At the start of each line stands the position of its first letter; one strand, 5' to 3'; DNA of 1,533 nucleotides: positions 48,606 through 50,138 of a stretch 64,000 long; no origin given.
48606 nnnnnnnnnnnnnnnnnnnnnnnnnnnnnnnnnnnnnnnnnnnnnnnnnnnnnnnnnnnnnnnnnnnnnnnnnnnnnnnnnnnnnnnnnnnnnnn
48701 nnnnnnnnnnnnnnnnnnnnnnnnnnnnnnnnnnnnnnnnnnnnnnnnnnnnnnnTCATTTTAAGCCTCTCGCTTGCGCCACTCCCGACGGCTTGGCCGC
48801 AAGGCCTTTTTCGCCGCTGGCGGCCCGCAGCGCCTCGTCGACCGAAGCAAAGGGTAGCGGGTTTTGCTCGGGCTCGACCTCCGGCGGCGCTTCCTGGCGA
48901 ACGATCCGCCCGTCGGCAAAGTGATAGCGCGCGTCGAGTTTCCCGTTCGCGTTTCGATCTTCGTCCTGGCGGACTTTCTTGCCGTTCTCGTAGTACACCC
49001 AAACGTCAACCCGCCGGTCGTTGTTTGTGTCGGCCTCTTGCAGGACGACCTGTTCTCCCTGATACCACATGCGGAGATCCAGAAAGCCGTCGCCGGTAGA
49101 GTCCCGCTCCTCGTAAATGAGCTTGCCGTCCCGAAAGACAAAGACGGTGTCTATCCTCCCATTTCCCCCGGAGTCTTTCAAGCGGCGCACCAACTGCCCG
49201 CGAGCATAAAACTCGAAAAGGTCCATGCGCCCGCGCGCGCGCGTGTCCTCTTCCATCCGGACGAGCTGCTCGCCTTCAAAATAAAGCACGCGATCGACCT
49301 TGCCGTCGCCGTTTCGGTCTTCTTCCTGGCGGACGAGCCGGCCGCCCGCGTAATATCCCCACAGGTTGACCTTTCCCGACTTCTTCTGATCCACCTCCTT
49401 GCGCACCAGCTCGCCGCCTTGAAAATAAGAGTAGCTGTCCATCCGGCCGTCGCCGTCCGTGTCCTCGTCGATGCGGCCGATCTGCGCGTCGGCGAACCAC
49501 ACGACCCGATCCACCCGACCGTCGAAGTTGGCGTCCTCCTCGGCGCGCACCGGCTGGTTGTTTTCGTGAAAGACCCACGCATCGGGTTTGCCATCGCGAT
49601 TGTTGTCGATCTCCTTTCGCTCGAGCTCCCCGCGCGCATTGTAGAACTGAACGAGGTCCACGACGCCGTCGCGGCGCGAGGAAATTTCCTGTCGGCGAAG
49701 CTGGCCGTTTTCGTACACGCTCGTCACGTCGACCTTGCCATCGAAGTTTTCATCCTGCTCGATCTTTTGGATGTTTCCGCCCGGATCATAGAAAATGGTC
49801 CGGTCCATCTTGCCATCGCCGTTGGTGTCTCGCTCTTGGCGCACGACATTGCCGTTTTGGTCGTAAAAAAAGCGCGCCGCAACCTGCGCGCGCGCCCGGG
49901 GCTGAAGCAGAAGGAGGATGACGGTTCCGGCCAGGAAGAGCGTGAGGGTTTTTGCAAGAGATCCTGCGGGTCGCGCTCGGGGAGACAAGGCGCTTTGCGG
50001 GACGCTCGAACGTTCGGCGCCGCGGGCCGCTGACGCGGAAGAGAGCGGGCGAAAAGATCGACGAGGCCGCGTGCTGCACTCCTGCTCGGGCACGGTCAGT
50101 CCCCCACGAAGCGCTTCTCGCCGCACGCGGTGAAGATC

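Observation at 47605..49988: Two tandem paralogous exported proteins built from a 24-aa repeat carrying an EF-hand/dockerin-like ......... loop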

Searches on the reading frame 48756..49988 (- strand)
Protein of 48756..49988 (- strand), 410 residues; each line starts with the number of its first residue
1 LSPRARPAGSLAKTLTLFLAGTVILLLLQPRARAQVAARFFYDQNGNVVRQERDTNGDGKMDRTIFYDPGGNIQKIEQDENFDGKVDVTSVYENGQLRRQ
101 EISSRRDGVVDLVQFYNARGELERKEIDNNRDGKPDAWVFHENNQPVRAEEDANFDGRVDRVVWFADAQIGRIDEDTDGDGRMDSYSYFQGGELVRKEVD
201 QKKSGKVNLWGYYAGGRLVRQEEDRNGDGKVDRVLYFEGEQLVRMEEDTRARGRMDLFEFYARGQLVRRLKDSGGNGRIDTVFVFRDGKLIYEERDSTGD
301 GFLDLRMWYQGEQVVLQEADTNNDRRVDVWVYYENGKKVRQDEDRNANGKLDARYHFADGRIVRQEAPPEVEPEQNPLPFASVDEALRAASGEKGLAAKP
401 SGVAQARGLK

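Call 4: search_protein_families(library=pfam, proteins=[window:48756-49988:-], max_evalue=1)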
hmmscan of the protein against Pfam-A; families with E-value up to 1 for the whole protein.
window:48756-49988:- (410 aa): 4 families
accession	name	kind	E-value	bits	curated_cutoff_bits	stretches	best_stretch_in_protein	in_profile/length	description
PF07661.19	MORN_2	-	4e-07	29.9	29.6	0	89-100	6-17/22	MORN repeat variant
PF20615.3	DUF6802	-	0.0062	17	27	1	44-114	23-94/102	Family of unknown function (DUF6802)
PF00036.39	EF-hand_1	-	0.048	13.7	25.4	0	224-232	10-18/29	EF hand domain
PF23500.1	DUF7133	-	0.09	12.5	27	0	280-356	94-176/385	Domain of unknown function (DUF7133)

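Call 5: search_protein_families(library=ncbifam, proteins=[window:48756-49988:-], max_evalue=1)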
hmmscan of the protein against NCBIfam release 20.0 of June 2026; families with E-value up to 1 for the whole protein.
window:48756-49988:- (410 aa): 2 families
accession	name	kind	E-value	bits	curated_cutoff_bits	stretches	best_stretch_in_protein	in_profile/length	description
NF050087.1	Lsa25.6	equivalog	3.9e-21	75.5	150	4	143-236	50-148/196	Lsa25.6 family adhesin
NF040734.1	CC-COOH_SaoC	equivalog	0.029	14.2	80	0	312-339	46-73/148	Cys-Cys-COOH (seleno)protein SaoC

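Call 6: search_solved_structures(query=window:48756-49988:-, max_evalue=10, show_alignments=3)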
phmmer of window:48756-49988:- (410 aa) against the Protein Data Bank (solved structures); distinct sequences matched with E-value up to 10: 0.

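Call 10: find_homologous_proteins(query=window:48756-49988:-, max_evalue=0.001)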
Query window:48756-49988:- (410 aa): 294 proteins with E <= 0.001 among 8000 candidates; the best 120 are listed.
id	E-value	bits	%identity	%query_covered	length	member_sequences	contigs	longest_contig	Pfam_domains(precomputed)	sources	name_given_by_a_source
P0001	5.9e-143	495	56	99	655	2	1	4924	-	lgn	-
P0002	3.4e-139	483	54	99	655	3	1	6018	-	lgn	-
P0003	1.1e-112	395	51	78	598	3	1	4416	PF09335.17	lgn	-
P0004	5.6e-61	225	26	89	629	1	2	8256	-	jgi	jgi:antitoxin component YwqK of YwqJK toxin-antitoxin module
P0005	1.1e-58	218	29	79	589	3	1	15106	PF20615.4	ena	-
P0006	4.3e-58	216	31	84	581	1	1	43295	-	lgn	-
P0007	4.7e-57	212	31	87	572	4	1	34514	PF20615.4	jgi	jgi:antitoxin component YwqK of YwqJK toxin-antitoxin module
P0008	7.5e-56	208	28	85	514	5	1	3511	PF20615.4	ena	-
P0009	6.8e-52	195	27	80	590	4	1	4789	PF20615.4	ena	-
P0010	1.4e-50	191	31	79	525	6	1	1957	-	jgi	jgi:hypothetical protein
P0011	5.0e-50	189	28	85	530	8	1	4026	-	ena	-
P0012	1.2e-49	188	27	83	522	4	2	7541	-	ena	-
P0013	6.6e-48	182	27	79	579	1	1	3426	-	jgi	jgi:antitoxin component YwqK of YwqJK toxin-antitoxin module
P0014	5.5e-46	176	34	77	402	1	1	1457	-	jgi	-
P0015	8.9e-46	175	27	86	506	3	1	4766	PF20615.4,PF07661.20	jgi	jgi:antitoxin component YwqK of YwqJK toxin-antitoxin module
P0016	1.1e-45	175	28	78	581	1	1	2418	PF20615.4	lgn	-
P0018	2.4e-44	170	30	94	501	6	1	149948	-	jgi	-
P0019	1.3e-41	161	24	86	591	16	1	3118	PF20615.4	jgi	jgi:antitoxin component YwqK of YwqJK toxin-antitoxin module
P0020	2.4e-40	157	27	86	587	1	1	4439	PF20615.4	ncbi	-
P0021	6.5e-38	149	28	75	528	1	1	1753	PF20615.4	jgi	jgi:antitoxin component YwqK of YwqJK toxin-antitoxin module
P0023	5.6e-31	126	29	71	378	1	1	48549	PF20615.4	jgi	jgi:antitoxin component YwqK of YwqJK toxin-antitoxin module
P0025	4.1e-30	124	32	71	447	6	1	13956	PF20615.4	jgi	jgi:antitoxin component YwqK of YwqJK toxin-antitoxin module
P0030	1.3e-27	115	41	41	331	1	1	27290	PF20615.4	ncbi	ncbi:MAG: hypothetical protein ACHQ6T_08985 [Myxococcota bacterium]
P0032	1.9e-26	111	30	74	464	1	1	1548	PF13517.13,PF23500.2,PF20615.4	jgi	-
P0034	4.4e-25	107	34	55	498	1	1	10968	-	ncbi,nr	ncbi:MAG TPA: VCBS repeat-containing protein [Candidatus Methylomirabilis sp.]|nr:VCBS repeat-contai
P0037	1.3e-24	105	37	42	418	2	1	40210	PF20615.4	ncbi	ncbi:MAG: hypothetical protein V3V67_14025 [Myxococcota bacterium]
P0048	2.3e-22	98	39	39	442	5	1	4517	PF20615.4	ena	-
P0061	1.4e-21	95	34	41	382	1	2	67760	PF13517.13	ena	-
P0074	5.6e-20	90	31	63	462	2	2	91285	-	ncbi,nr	ncbi:MAG: hypothetical protein GY725_25620 [bacterium]|nr:hypothetical protein [bacterium]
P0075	5.7e-20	90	31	52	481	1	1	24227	-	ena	-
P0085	9.0e-19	86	41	29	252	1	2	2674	PF20615.4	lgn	-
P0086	1.3e-18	86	33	52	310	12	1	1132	-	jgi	-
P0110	3.3e-16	78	39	34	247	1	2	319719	-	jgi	jgi:hypothetical protein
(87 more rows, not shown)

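Call 13: find_encoding_contigs(protein=P0002, flank=10000, max_places=4)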
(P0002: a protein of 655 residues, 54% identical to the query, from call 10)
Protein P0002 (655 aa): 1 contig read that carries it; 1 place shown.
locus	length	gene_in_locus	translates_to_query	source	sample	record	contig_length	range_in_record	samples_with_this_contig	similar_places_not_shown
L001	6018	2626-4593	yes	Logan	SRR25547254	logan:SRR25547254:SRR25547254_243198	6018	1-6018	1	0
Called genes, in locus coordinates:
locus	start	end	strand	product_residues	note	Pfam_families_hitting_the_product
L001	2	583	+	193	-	?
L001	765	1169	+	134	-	PF11604:CusF_Ec (faint)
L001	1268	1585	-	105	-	PF06803:DUF1232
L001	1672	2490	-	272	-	PF02673:BacA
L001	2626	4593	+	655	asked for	-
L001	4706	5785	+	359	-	-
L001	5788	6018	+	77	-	?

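Call 18: predict_structure(alignment_id=A1)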
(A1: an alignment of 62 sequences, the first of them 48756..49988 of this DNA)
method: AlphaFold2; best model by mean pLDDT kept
length: 410 residues; sequences in the alignment: 62
mean_pLDDT: 88.6   pTM: 0.78
mean pLDDT of the five models: 88.6, 88.6, 87.7, 87.7, 86.6
residues with pLDDT >= 90: 326; 70-90: 25; 50-70: 17; < 50: 42
segments of 3 or more residues with pLDDT < 50: 1-18, 20-23, 28-30, 395-410
pLDDT, mean of each block of 10 residues (from residue 1): 38 46 49 78 96 94 97 97 97 97 97 98 98 98 98 97 97 98 98 98 97 98 96 97 97 96 96 94 97 96 96 97 95 97 92 96 91 71 80 51 35
secondary structure, 60 per line:
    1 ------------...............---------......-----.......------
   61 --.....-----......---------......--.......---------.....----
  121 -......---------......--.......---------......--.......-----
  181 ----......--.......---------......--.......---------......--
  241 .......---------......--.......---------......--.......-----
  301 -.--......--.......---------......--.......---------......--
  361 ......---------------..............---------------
elements in order: H13-27 E37-42 E48-54 E63-67 E73-78 E88-93 E96-102 E112-116 E122-127 E137-142 E145-151 E161-166 E169-175 E185-190 E193-199 E209-214 E217-223 E233-238 E241-247 E257-262 E265-271 E281-286 E289-295 E305-310 E313-319 E329-334 E337-343 E353-358 E361-366 H383-395
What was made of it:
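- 48756..49988 (-): Gene A: exported all-repeat protein, 410 aa (TTG start). AlphaFold2 pLDDT 88.6 (call 18).
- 49887..49988 (-): A signal peptide, residues 1-34 (ARA|QV cleavage site inferred). Model helix 13-27 with low pLDDT (call 18).
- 48888..49880 (-): A repeat array, residues 37-367: 14 units of 24-25 aa. Each unit is strand, 2-residue turn, strand, 9-residue loop. Seven of 13 loops fit D-x-[DN]-x-[DN]-G-x-x-D, 3 nearly fit, and 3 are basic/degenerate. DSSP strand pattern (call 18).
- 48759..48887 (-): A C-terminal tail, residues 368-410, with a short helix at 383-395. Call 18.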

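Call 23: fold_search(model_id=the predicted structure, library=pdb)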
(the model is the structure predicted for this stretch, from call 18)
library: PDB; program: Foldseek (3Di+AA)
matches with E <= 10: 490; with E <= 0.001: 50
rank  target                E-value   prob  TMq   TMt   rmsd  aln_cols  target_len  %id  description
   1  8uy4_A                1.1e-09  1.00  0.15  0.06  34.4       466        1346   14  Acinetobacter baumannii Tse15 Rhs effector (released 2024-10-09)
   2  8qjd_B                2.0e-09  1.00  0.15  0.07  38.0       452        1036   13  T6SS-linked Rhs repeat protein - Salmonella bongori Rhs-core domain (released 2024-09-25)
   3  8qjc                  2.2e-09  1.00  0.15  0.07  38.5       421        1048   12  T6SS-linked Rhs repeat protein - Salmonella bongori Rhs-core domain with toxin domain (released 2024-09-25)
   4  8qjb_A                3.1e-09  1.00  0.16  0.07  38.2       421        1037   14  T6SS-linked Rhs repeat protein - Salmonella bongori Rhs-core domain extended N-terminus (released 2024-09-25)
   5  8uxt                  3.6e-09  1.00  0.17  0.06  34.6       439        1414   13  Acinetobacter baumannii Tse15 Rhs effector, toxin cleavage mutant (D1369N, D1391N) (released 2024-10-09)
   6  7q97_A                3.8e-09  1.00  0.12  0.06  32.0       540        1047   12  Structure of the bacterial type VI secretion system effector RhsA. (released 2021-12-22)
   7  9ifo_A                7.3e-09  1.00  0.17  0.07  35.8       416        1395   13  Structure of Teneurin-Like Protein (TLP) (released 2026-03-11)
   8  8cp6_B                1.2e-08  1.00  0.14  0.06  32.2       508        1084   12  Type six secretion system exported effector 5 (Tse5) (released 2023-12-06)
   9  6ske_A                1.3e-08  1.00  0.14  0.04  34.3       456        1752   15  Teneurin 2 in complex with Latrophilin 2 Lec domain (released 2020-02-12)
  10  8qja_B                1.4e-08  1.00  0.14  0.06  33.3       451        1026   16  T6SS-linked Rhs repeat protein - Advenella mimigardefordensis VgrG-Rhs core (released 2024-09-25)
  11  8r51_A                1.9e-08  1.00  0.16  0.05  35.9       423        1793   14  Mouse teneurin-3 non-compact subunit - A1B1 isoform (released 2024-05-08)
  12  8fia_A                2.2e-08  1.00  0.14  0.05  35.2       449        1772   13  The structure of fly Teneurin self assembly (released 2023-05-03)
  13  6fb3_A                2.6e-08  1.00  0.14  0.04  34.3       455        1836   14  Teneurin 2 Partial Extracellular Domain (released 2018-03-28)
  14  8qja_A                2.6e-08  1.00  0.14  0.07  33.3       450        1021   12  T6SS-linked Rhs repeat protein - Advenella mimigardefordensis VgrG-Rhs core (released 2024-09-25)
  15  8qja_D                2.8e-08  1.00  0.15  0.07  33.0       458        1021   13  T6SS-linked Rhs repeat protein - Advenella mimigardefordensis VgrG-Rhs core (released 2024-09-25)
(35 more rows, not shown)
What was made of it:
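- On RHS/YD repeat proteins (PF05593): TM-score to Rhs shells is 0.15 (call 23).
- Closest known: YD/RHS repeats of Rhs toxins, Tc toxins and teneurins. Same: These are the best structural matches (Foldseek probability 1.0, E 1e-9, call 23).
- The best Foldseek hits are Rhs shells (call 23).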

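Call 31: find_encoding_contigs(protein=P0018, flank=6000, max_places=1)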
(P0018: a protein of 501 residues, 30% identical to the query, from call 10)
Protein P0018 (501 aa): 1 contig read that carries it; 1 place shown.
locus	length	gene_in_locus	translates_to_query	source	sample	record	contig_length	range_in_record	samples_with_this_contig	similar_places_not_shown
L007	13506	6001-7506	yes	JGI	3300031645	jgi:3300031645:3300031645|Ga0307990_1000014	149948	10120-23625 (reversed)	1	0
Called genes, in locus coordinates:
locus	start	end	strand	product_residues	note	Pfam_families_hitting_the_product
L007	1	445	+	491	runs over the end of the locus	PF01497:Peripla_BP_2, PF01955:CbiZ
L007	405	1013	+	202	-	PF01955:CbiZ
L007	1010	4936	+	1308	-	PF02514:CobN-Mg_chel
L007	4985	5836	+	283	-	PF06180:CbiK, PF01903:CbiX (faint)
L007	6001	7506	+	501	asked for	-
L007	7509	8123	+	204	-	PF01618:MotA_ExbB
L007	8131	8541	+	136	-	PF02472:ExbD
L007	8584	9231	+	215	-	PF13103:TonB_2, PF03544:TonB_C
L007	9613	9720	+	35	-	-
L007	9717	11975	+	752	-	PF07715:Plug, PF00593:TonB_dep_Rec_b-barrel, PF14905:OMP_b-brl_3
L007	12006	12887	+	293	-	PF10670:DUF4198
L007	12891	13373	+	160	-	PF13620:CarboxypepD_reg (faint)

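Call 32: find_encoding_contigs(protein=P0074, flank=6000, max_places=1)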
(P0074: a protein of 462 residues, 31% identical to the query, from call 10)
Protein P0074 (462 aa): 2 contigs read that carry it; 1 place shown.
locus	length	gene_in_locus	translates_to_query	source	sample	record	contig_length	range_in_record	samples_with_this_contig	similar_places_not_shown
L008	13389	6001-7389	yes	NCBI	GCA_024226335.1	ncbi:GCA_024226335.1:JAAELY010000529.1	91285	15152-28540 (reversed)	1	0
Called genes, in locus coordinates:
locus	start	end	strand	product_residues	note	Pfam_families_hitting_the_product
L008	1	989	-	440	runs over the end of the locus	PF01734:Patatin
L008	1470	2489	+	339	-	PF13103:TonB_2 (faint), PF03544:TonB_C (weak)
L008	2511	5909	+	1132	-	-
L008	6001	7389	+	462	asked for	-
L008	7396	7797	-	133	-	PF02472:ExbD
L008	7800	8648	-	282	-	PF28279:BRANT (faint), PF01618:MotA_ExbB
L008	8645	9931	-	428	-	PF00092:VWA, PF13519:VWA_2 (weak)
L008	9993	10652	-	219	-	PF13441:Gly-zipper_YMGG, PF13488:Gly-zipper_Omp, PF05433:Rick_17kDa_Anti (weak), PF13436:Gly-zipper_OmpA (weak), PF00691:OmpA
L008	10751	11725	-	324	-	PF04389:Peptidase_M28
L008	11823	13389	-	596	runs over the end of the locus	PF13431:TPR_17 (faint), PF14559:TPR_19 (faint), PF13428:TPR_14 (faint), PF13424:TPR_12 (faint), PF00515:TPR_1 (faint), PF07719:TPR_2 (faint), PF13181:TPR_8 (faint), PF13432:TPR_16, +1 more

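Call 33: find_encoding_contigs(protein=P0110, flank=6000, max_places=1)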
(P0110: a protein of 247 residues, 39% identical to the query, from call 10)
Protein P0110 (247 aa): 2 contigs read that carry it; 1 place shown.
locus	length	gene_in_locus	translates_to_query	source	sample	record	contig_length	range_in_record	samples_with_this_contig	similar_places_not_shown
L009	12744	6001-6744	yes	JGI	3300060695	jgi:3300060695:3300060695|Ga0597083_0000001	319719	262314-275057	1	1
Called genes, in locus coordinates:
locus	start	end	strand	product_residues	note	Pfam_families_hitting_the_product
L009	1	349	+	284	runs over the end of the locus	PF00498:FHA (weak), PF16697:Yop-YscD_cpl (weak), PF00498:FHA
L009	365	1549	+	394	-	PF00481:PP2C, PF13672:PP2C_2, PF07228:SpoIIE (faint)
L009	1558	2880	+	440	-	PF12773:DZR (weak), PF13240:Zn_Ribbon_1 (weak), PF13248:Zn_ribbon_3 (weak), PF00069:Pkinase, PF03109:ABC1 (faint), PF07714:PK_Tyr_Ser-Thr, PF17667:Pkinase_fungal (weak)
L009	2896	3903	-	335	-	PF10502:Peptidase_S26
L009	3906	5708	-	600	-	PF00009:GTP_EFTU, PF03144:GTP_EFTU_D2, PF14492:EFG_III (weak), PF00679:EFG_C, PF06421:LepA_C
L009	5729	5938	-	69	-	PF12651:RHH_3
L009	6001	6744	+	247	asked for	-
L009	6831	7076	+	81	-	PF09720:Unstab_antitox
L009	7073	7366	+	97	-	-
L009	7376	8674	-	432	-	PF00285:Citrate_synt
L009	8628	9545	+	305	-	PF21033:RMD1-3, PF14559:TPR_19 (weak)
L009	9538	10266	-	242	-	-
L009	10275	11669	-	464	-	PF04055:Radical_SAM (weak), PF12544:LAM_C (weak)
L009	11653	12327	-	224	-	-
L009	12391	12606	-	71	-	PF01176:eIF-1a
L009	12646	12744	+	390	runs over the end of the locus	PF00614:PLDc (faint), PF13091:PLDc_2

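Call 49: search_protein_representatives(protein=window:48756-49988:-)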
Query: 410 residues. Proteins with E-value up to 0.001 (for the whole library): 3604; up to 1e-10: 1104; up to 1e-30: 57. The best 150 are listed.
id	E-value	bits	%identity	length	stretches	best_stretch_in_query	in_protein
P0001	1.9e-143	495.1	58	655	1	17-404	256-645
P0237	1.9e-66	241.5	40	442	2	18-271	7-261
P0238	7.2e-59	216.5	49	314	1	24-220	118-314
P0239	1.6e-58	215.4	39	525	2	112-363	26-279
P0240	6.1e-56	206.9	44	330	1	160-388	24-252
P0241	1.5e-53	199.0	33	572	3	104-335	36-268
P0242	2.4e-50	188.5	33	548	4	45-322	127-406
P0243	3.0e-50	188.2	32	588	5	54-200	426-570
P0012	3.7e-50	187.9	35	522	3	147-368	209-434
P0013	2.1e-48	182.1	32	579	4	44-288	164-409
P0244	2.2e-48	182.0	30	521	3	45-328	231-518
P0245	2.3e-48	182.0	28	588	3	175-365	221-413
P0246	9.1e-48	180.0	35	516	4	119-295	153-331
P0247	9.8e-48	179.9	34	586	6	131-265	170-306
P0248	1.8e-46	175.7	37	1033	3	141-372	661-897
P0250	1.6e-45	172.6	37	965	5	267-384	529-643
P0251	3.4e-44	168.2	31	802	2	42-307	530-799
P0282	5.4e-33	131.3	35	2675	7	42-288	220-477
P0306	5.4e-28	114.9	32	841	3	47-343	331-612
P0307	8.1e-28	114.3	37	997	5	39-169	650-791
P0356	3.0e-24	102.5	35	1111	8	40-209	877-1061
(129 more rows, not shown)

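Call 50: search_protein_families(library=pfam, alignment_id=A1, max_evalue=0.01)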
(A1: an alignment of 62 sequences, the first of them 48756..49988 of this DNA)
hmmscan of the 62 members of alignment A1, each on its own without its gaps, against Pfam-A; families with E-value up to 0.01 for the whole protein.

A. member 1, window:48756-49988:- (410 aa): 2 families
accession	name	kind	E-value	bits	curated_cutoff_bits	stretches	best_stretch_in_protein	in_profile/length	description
PF07661.19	MORN_2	-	4e-07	29.9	29.6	0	89-100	6-17/22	MORN repeat variant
PF20615.3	DUF6802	-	0.0062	17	27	0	44-114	23-94/102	Family of unknown function (DUF6802)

B. families by the number of members that match (of 62 scanned): 13 families
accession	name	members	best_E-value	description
PF20615.3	DUF6802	39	2.2e-11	Family of unknown function (DUF6802)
PF13517.12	FG-GAP_3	21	9.9e-08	FG-GAP-like repeat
PF07661.19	MORN_2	6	4e-07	MORN repeat variant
PF00404.24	Dockerin_1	3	0.0024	Dockerin type I domain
PF19630.5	DUF6134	2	7.4e-05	Domain of unknown function (DUF6134)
PF05593.20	RHS_repeat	2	0.005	RHS Repeat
PF23500.1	DUF7133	1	2.2e-37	Domain of unknown function (DUF7133)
PF09335.16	VTT_dom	1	1.1e-18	VTT domain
PF01839.29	FG-GAP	1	0.00042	FG-GAP repeat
PF15283.12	DUF4595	1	0.0017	Domain of unknown function (DUF4595) with porin-like fold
PF13620.12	CarboxypepD_reg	1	0.0044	Carboxypeptidase regulatory-like domain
PF10648.15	Gmad2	1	0.0076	Immunoglobulin-like domain of bacterial spore germination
PF21540.3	Choline_bind_4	1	0.0085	Choline-binding repeat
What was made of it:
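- On MORN_2 (PF07661): Only 6 of 62 relatives match at E<=0.01 (calls 4, 50).
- On RHS/YD repeat proteins (PF05593): No hit for A or B. 2 of 62 relatives match at E<=0.01 (calls 4, 50).
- Closest known: MORN repeat variant. Different: The profile match is marginal (29.9 against 29.6 bits, with no single stretch passing) and is seen in only 6 of 62 relatives (calls 4, 50).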

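Call 57: find_encoding_contigs(protein=P0006, flank=6000, max_places=1)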
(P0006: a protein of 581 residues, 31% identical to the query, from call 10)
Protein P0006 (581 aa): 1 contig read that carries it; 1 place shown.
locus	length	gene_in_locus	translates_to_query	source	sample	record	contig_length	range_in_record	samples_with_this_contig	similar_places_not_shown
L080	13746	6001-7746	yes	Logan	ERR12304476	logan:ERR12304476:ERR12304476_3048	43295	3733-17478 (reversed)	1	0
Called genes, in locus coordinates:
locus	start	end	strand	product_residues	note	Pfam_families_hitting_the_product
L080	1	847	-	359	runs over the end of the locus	PF00528:BPD_transp_1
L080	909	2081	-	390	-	PF00528:BPD_transp_1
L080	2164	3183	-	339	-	PF00497:SBP_bac_3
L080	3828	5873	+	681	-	PF07715:Plug, PF00593:TonB_dep_Rec_b-barrel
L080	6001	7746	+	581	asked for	-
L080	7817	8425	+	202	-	PF01618:MotA_ExbB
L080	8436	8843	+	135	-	PF02472:ExbD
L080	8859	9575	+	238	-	PF13103:TonB_2, PF03544:TonB_C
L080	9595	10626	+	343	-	PF01497:Peripla_BP_2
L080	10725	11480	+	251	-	-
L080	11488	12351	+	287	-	-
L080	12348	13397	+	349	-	PF01032:FecCD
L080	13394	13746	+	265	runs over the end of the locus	PF00005:ABC_tran, PF02463:SMC_N (faint), PF13175:AAA_15 (faint), PF13304:AAA_21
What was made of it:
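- The P0006-type subfamily sits in ordinary transporter loci (calls 31, 57). They sit beside a periplasmic binding protein, FecCD and an ABC ATPase (L080, call 57), or beside CobN/CbiK/CbiZ and a receptor (L007, call 31).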

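Call 58: find_encoding_contigs(protein=P0037, flank=6000, max_places=1)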
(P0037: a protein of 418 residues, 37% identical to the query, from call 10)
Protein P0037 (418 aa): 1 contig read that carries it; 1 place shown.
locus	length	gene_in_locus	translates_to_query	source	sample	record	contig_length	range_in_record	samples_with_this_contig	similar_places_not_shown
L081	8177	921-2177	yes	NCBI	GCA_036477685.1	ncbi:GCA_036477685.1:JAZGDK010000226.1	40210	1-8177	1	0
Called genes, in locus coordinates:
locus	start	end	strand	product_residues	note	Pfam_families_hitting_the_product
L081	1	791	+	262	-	PF00561:Abhydrolase_1, PF12146:Hydrolase_4, PF12697:Abhydrolase_6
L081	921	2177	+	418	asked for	PF20615:DUF6802 (faint)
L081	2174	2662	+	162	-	PF00188:CAP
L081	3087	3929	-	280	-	-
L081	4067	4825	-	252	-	PF01479:S4, PF22421:SYY_C-terminal (faint), PF00849:PseudoU_synth_2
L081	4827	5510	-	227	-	PF04079:SMC_ScpB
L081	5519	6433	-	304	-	PF02616:SMC_ScpA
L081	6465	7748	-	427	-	PF01743:PolyA_pol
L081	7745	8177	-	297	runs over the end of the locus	PF02899:Phage_int_SAM_1, PF00589:Phage_integrase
